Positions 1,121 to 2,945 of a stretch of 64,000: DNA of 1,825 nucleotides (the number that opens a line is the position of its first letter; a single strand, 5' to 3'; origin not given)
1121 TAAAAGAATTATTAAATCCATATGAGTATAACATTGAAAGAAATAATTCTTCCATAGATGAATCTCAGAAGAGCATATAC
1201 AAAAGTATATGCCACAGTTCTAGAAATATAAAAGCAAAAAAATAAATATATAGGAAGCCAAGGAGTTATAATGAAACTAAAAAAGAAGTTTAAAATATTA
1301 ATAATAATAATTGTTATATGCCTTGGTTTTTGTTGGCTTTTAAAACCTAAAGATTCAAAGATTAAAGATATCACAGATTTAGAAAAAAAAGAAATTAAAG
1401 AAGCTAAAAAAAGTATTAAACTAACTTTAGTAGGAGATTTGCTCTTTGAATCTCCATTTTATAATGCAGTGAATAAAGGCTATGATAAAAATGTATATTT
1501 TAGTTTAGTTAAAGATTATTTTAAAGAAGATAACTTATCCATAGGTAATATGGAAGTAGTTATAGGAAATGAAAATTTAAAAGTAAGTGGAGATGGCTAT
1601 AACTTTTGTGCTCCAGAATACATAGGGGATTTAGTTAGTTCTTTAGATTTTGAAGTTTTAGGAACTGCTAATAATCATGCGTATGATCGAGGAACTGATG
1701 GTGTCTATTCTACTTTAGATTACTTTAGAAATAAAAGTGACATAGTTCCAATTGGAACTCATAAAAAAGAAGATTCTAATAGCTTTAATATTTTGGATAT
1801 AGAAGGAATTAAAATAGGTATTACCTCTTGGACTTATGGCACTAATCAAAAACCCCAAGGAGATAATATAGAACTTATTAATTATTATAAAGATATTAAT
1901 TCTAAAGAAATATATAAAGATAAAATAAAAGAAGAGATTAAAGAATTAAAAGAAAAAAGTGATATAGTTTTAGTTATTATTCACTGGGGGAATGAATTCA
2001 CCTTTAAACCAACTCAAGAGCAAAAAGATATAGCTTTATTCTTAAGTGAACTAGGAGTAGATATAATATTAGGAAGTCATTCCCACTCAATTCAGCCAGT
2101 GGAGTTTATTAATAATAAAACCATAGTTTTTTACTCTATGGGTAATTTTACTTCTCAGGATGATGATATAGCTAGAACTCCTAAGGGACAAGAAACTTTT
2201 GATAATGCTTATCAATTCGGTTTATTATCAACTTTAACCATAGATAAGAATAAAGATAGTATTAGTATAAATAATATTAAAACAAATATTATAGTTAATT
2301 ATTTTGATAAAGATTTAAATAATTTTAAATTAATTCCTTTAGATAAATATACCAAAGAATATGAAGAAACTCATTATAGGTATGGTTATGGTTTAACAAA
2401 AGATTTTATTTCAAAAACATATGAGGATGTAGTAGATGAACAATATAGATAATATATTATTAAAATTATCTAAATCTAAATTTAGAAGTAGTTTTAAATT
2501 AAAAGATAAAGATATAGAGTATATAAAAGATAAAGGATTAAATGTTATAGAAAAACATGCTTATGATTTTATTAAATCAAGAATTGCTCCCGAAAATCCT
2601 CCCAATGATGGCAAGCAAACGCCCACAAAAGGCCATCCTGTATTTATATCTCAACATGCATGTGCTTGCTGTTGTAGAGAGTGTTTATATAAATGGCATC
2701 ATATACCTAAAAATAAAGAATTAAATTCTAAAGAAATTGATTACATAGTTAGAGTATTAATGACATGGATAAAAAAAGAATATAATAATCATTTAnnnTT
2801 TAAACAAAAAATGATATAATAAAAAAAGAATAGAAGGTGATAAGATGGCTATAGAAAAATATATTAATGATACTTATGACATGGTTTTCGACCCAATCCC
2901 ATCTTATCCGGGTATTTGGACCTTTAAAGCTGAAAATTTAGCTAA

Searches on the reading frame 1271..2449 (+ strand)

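Call 6: search_protein_families(library=pfam, proteins=[window:1271-2449:+], max_evalue=0.1)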
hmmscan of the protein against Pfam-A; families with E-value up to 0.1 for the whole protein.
window:1271-2449:+ (393 aa): 3 families
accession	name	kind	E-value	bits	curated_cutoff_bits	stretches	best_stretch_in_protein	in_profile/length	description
PF09587.15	PGA_cap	-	3.1e-61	207.5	27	1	50-296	1-254/255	Bacterial capsule synthesis protein PGA_cap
PF00149.33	Metallophos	-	0.00075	20.4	21.5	1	135-272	69-189/191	Calcineurin-like phosphoesterase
PF04647.20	AgrB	-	0.049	13.4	23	1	9-53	107-150/185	Accessory gene regulator B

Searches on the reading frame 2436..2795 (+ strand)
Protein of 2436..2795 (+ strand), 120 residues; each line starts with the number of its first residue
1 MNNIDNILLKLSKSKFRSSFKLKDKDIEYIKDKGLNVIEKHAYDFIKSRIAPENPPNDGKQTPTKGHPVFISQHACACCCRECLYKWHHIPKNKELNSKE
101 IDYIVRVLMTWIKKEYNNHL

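Call 6: search_protein_families(library=pfam, proteins=[window:2436-2795:+], max_evalue=0.1)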
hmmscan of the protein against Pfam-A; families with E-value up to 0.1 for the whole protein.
window:2436-2795:+ (120 aa): 1 family
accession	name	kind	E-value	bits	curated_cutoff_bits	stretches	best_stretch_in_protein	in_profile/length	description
PF13811.11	DUF4186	-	7.7e-51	171.2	25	1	6-113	2-109/109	Domain of unknown function (DUF4186)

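Call 7: search_protein_families(library=ncbifam, proteins=[window:2436-2795:+], max_evalue=1)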
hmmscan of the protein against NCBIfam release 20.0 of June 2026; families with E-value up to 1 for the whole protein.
window:2436-2795:+ (120 aa): 2 families
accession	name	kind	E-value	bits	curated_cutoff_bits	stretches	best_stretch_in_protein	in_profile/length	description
NF052422.1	translocon_SseB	equivalog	0.0052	16.8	155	1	2-49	41-88/151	type III secretion system translocon protein SseB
NF041201.1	recomb_XisF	equivalog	0.095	11.6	375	1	25-88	250-312/465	fdxN element excision recombinase XisF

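Call 8: search_protein_families(library=padloc, proteins=[window:2436-2795:+], max_evalue=1)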
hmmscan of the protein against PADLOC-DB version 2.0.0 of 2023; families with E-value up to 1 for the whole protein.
window:2436-2795:+ (120 aa): 0 families

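Call 9: search_protein_families(library=phrogs, proteins=[window:2436-2795:+], max_evalue=1)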
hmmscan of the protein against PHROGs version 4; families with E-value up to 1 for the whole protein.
window:2436-2795:+ (120 aa): 2 families
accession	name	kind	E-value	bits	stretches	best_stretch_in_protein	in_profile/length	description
phrog_1688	-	tail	0.14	13.2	1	18-42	69-93/146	tail assembly chaperone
phrog_35521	-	unknown function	0.34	12.4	1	4-40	33-69/88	-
